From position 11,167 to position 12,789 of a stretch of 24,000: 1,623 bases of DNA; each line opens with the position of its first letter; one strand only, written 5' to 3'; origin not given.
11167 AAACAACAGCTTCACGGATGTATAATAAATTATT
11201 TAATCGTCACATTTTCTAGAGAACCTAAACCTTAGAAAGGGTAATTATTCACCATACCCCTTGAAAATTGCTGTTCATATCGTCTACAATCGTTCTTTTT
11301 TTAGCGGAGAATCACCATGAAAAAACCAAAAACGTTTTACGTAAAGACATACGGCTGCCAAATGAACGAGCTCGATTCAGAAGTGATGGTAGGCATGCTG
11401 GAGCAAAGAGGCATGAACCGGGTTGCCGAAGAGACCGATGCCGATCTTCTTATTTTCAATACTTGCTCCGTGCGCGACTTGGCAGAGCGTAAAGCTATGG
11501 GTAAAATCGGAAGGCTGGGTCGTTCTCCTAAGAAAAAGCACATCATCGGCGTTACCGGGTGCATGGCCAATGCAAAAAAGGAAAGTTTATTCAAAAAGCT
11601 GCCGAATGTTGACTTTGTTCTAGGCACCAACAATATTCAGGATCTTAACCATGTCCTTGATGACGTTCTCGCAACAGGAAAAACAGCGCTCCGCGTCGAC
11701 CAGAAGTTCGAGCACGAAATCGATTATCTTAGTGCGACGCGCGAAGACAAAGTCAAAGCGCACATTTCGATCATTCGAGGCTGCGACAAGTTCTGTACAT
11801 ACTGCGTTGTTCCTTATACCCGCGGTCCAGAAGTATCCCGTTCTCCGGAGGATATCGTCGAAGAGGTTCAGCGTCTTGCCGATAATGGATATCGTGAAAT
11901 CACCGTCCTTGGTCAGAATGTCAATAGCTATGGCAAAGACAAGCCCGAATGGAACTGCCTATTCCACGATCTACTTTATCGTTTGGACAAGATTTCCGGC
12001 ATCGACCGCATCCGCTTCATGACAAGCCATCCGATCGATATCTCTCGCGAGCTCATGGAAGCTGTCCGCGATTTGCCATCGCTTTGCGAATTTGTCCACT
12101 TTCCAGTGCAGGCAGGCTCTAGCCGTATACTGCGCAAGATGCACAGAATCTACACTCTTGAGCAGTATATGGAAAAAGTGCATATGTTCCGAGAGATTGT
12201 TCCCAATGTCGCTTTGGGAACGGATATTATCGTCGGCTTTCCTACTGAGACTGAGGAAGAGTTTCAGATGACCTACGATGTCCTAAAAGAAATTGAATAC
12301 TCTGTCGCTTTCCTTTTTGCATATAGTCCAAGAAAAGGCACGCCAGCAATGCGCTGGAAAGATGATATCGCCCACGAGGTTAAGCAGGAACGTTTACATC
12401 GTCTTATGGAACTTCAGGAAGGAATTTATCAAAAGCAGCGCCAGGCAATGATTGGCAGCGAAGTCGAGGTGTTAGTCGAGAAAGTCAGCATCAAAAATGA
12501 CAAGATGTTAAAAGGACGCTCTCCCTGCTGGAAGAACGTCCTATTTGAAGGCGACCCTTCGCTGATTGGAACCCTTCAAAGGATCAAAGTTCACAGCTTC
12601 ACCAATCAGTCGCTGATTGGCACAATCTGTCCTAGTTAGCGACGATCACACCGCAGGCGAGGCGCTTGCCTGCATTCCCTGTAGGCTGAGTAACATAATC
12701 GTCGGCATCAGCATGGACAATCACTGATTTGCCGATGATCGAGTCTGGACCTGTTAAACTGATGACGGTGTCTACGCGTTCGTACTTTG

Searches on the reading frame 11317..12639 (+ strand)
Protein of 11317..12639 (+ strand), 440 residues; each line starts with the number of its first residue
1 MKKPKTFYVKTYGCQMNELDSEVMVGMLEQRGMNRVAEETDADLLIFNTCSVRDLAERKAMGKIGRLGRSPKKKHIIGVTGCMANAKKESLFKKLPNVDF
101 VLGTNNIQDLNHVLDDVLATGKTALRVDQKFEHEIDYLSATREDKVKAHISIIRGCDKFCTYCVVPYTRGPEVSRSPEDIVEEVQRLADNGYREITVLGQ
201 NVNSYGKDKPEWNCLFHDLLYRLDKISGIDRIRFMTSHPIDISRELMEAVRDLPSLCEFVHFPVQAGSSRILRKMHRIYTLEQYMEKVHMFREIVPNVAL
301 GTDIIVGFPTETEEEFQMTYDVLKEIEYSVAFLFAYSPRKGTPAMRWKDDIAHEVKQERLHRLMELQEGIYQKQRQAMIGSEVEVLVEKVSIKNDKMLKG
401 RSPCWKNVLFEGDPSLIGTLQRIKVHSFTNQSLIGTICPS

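Call 8: search_protein_families(library=ncbifam, proteins=[window:11317-12639:+], max_evalue=0.00001)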
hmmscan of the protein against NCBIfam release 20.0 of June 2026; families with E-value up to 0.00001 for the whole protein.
window:11317-12639:+ (440 aa): 12 families
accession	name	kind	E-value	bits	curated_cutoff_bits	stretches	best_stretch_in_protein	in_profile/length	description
TIGR00089.1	TIGR00089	subfamily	6.8e-147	489.7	251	1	6-435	1-429/429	MiaB/RimO family radical SAM methylthiotransferase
TIGR01574.1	miaB-methiolase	equivalog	4e-145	484.2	355.3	1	6-437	1-436/437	tRNA (N6-isopentenyl adenosine(37)-C2)-methylthiotransferase MiaB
TIGR01579.1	MiaB-like-C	equivalog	7.1e-104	348.3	357.05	1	10-424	2-415/416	tRNA (N(6)-L-threonylcarbamoyladenosine(37)-C(2))-methylthiotransferase MtaB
NF010916.0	PRK14336.1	equivalog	1.8e-101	339.9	606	2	141-435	119-410/418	tRNA (N6-isopentenyl adenosine(37)-C2)-methylthiotransferase MiaB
TIGR01125.1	TIGR01125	equivalog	2.9e-89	300.1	356.95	1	9-402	4-392/432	30S ribosomal protein S12 methylthiotransferase RimO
TIGR01578.1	MiaB-like-B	hypoth_equivalog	1.1e-81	274.7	314.7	1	7-437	2-420/421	tRNA (N(6)-L-threonylcarbamoyladenosine(37)-C(2))-methylthiotransferase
TIGR04014.1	B12_SAM_MJ_0865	equivalog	5.8e-27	94.5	360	1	148-345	161-355/434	methyl-coenzyme M reductase glutamine C-methyltransferase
TIGR04013.1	B12_SAM_MJ_1487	hypoth_equivalog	2.8e-24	85.7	251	1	81-364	77-373/382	TIGR04013 family B12-binding domain/radical SAM domain-containing protein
TIGR04479.1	bcpD_PhpK_rSAM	subfamily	1.7e-11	43.2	600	1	134-327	227-410/504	PhpK family radical SAM P-methyltransferase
TIGR04072.2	rSAM_ladder_B12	equivalog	7.2e-08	31.5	360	1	150-334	183-357/443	lipid biosynthesis B12-binding/radical SAM protein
TIGR03471.1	HpnJ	equivalog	3.1e-06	26.4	577.6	0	153-329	203-368/472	hopanoid biosynthesis associated radical SAM protein HpnJ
NF038361.1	rSAM_Sden_1168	equivalog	7e-06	24.9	575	0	120-328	256-453/560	Sden_1168 family B12-binding radical SAM P-methyltransferase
